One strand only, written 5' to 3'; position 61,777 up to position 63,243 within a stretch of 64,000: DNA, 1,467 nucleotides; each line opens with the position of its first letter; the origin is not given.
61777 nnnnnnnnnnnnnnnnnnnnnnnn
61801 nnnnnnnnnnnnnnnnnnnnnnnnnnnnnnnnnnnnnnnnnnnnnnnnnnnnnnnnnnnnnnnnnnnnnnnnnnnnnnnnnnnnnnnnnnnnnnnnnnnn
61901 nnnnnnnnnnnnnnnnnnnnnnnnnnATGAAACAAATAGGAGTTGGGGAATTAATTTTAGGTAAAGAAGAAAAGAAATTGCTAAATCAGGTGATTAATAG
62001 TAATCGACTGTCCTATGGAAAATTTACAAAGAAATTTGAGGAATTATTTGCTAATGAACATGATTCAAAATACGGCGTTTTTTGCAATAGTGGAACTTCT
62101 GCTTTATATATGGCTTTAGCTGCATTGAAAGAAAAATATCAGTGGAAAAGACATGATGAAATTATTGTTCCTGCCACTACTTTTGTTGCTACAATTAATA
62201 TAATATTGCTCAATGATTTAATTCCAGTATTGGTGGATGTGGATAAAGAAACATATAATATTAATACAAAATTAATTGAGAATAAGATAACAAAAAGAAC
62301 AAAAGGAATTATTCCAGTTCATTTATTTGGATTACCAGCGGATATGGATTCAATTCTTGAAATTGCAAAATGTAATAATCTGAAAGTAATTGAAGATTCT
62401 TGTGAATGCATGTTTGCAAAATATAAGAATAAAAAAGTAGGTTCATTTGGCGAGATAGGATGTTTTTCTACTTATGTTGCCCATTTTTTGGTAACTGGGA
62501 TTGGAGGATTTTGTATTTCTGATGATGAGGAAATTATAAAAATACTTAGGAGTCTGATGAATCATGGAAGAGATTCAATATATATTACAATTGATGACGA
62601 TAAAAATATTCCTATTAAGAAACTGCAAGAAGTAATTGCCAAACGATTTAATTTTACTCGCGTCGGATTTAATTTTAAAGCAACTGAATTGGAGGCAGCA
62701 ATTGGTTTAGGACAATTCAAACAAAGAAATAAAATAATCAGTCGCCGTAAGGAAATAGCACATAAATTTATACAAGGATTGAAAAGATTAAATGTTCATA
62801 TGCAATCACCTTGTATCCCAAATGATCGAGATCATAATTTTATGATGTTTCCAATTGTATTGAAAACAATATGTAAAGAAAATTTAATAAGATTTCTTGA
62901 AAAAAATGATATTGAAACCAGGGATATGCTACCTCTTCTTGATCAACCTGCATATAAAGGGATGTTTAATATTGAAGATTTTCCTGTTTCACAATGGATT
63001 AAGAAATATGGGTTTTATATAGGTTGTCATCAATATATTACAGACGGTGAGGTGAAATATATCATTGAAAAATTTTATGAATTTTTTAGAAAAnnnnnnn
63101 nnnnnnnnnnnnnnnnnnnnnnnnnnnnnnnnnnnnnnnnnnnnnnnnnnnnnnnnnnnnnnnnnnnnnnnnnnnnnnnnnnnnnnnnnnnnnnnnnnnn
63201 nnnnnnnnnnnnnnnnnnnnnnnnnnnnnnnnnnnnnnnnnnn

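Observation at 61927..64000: DegT-family enzyme with His replacing the PLP lysine, adjacent to Gmd: a phage GDP-3,6-dideoxyhexose (colitose-type) pathway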

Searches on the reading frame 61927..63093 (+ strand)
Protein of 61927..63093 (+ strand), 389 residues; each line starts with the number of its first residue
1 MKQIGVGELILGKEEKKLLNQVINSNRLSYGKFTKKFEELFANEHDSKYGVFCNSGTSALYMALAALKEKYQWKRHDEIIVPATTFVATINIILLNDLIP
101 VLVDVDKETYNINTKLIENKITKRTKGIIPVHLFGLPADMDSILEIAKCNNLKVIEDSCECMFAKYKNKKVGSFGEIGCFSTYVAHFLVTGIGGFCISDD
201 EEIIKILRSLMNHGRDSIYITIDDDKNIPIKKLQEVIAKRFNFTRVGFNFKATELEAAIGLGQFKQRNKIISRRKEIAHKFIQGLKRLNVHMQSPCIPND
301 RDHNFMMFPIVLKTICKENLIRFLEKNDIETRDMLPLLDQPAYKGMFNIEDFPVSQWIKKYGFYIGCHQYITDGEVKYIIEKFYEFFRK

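Call 3: search_protein_families(library=pfam, proteins=[window:61927-63093:+], max_evalue=0.01)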
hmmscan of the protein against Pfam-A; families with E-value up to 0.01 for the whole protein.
window:61927-63093:+ (389 aa): 3 families
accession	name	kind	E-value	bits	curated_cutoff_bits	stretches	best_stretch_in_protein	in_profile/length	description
PF01041.23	DegT_DnrJ_EryC1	-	4.3e-89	299.7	19.8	1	12-383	4-359/360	DegT/DnrJ/EryC1/StrS aminotransferase family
PF00155.27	Aminotran_1_2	-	0.00054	19.7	19.7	1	22-129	30-151/361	Aminotransferase class I and II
PF00266.25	Aminotran_5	-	0.0025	17.3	21.5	0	43-159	57-177/371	Aminotransferase class-V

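Call 4: search_protein_families(library=ncbifam, proteins=[window:61927-63093:+], max_evalue=0.01)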
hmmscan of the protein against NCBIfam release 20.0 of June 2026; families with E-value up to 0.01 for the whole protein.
window:61927-63093:+ (389 aa): 16 families
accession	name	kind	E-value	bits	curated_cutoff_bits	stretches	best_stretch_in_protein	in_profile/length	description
NF011936.0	PRK15407.1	equivalog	1e-68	232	423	1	10-388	43-437/440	lipopolysaccharide biosynthesis protein RfbH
TIGR03588.1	PseC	equivalog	2.8e-66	224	423.5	1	11-385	9-378/380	UDP-4-amino-4,6-dideoxy-N-acetyl-beta-L-altrosamine transaminase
NF008687.0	PRK11706.1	equivalog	6.4e-57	193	375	1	13-386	11-373/375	dTDP-4-amino-4,6-dideoxygalactose transaminase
TIGR04181.1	NHT_00031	hypoth_equivalog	1.2e-55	188.8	420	1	11-348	8-340/359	LegC family aminotransferase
TIGR02379.1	ECA_wecE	subfamily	3.1e-49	167.7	434.85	1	11-344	10-331/376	dTDP-4-amino-4,6-dideoxy-D-glucose transaminase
NF008658.2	PRK11658.1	equivalog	6.9e-47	159.9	631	1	11-331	12-320/379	UDP-4-amino-4-deoxy-L-arabinose aminotransferase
TIGR04427.1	PLP_DesI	equivalog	6.9e-28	97.8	650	1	19-219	38-233/390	dTDP-4-dehydro-6-deoxyglucose aminotransferase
TIGR03812.1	tyr_de_CO2_Arch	equivalog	5.6e-07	28.7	299.4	1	45-154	74-187/375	tyrosine decarboxylase MfnA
NF005817.0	PRK07683.1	equivalog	6e-07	28.5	575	1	57-129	99-166/387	aminotransferase A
NF041091.1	asp_aminotase_Arch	equivalog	1e-05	24.5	550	1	45-129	85-165/376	aspartate aminotransferase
NF004975.0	PRK06348.1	equivalog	7e-05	22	549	1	58-160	100-204/384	pyridoxal phosphate-dependent aminotransferase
NF009079.0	PRK12414.1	subfamily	7.2e-05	21.9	481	1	33-129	75-167/384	methionine aminotransferase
NF005816.0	PRK07682.1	equivalog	9.1e-05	21.2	620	1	48-129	90-168/390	aminotransferase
NF004769.0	PRK06107.1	equivalog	0.00016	20.6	617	1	52-129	98-171/402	aspartate transaminase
NF004621.0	PRK05957.1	equivalog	0.00061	18.6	498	1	75-131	112-167/389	pyridoxal phosphate-dependent aminotransferase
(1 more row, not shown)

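Call 5: search_solved_structures(query=window:61927-63093:+, max_evalue=0.001, show_alignments=4)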
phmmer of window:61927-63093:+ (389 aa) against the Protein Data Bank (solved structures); distinct sequences matched with E-value up to 0.001: 57.
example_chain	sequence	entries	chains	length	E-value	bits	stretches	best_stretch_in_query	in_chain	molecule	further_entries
3bn1_A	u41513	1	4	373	5.8e-50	174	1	27-380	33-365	Perosamine synthetase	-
3dr7_A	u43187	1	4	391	7.1e-50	173.7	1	27-380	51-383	Putative perosamine synthetase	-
3dr4_A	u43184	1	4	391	9.6e-50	173.3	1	27-380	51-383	Putative perosamine synthetase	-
7b0d_A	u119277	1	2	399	2.3e-47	165.5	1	17-219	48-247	Glutamine--scyllo-inositol transaminase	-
7b0m_AAA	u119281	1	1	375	1.5e-46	162.8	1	11-217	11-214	Sugar aminotransferase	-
3bcx_A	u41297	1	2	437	4e-46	161.4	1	10-387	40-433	CDP-6-deoxy-L-threo-D-glycero-4-hexulose-3-dehydrase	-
3frk_A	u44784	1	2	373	3.7e-45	158.2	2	20-219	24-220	QdtB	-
3bb8_A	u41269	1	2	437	7e-45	157.3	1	10-387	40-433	CDP-4-keto-6-deoxy-D-glucose-3-dehydrase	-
7n63_A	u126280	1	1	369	6.3e-44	154.1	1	19-235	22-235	Putative aminotransferase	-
2gms_A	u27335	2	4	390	1.3e-42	149.8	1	15-381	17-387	Putative pyridoxamine 5-phosphate-dependent dehydrase, Wbdk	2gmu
3b8x_A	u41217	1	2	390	1.3e-41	146.6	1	15-381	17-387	Pyridoxamine 5-phosphate-dependent dehydrase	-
2r0t_A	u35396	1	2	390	2.4e-41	145.7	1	15-381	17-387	Pyridoxamine 5-phosphate-dependent dehydrase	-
3gr9_A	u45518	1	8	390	6.8e-41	144.2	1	15-381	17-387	ColD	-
3uwc_A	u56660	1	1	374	9.7e-40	140.4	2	21-241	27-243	Nucleotide-sugar aminotransferase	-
5u21_A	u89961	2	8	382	2.1e-38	136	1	21-219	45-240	Putative aminotransferase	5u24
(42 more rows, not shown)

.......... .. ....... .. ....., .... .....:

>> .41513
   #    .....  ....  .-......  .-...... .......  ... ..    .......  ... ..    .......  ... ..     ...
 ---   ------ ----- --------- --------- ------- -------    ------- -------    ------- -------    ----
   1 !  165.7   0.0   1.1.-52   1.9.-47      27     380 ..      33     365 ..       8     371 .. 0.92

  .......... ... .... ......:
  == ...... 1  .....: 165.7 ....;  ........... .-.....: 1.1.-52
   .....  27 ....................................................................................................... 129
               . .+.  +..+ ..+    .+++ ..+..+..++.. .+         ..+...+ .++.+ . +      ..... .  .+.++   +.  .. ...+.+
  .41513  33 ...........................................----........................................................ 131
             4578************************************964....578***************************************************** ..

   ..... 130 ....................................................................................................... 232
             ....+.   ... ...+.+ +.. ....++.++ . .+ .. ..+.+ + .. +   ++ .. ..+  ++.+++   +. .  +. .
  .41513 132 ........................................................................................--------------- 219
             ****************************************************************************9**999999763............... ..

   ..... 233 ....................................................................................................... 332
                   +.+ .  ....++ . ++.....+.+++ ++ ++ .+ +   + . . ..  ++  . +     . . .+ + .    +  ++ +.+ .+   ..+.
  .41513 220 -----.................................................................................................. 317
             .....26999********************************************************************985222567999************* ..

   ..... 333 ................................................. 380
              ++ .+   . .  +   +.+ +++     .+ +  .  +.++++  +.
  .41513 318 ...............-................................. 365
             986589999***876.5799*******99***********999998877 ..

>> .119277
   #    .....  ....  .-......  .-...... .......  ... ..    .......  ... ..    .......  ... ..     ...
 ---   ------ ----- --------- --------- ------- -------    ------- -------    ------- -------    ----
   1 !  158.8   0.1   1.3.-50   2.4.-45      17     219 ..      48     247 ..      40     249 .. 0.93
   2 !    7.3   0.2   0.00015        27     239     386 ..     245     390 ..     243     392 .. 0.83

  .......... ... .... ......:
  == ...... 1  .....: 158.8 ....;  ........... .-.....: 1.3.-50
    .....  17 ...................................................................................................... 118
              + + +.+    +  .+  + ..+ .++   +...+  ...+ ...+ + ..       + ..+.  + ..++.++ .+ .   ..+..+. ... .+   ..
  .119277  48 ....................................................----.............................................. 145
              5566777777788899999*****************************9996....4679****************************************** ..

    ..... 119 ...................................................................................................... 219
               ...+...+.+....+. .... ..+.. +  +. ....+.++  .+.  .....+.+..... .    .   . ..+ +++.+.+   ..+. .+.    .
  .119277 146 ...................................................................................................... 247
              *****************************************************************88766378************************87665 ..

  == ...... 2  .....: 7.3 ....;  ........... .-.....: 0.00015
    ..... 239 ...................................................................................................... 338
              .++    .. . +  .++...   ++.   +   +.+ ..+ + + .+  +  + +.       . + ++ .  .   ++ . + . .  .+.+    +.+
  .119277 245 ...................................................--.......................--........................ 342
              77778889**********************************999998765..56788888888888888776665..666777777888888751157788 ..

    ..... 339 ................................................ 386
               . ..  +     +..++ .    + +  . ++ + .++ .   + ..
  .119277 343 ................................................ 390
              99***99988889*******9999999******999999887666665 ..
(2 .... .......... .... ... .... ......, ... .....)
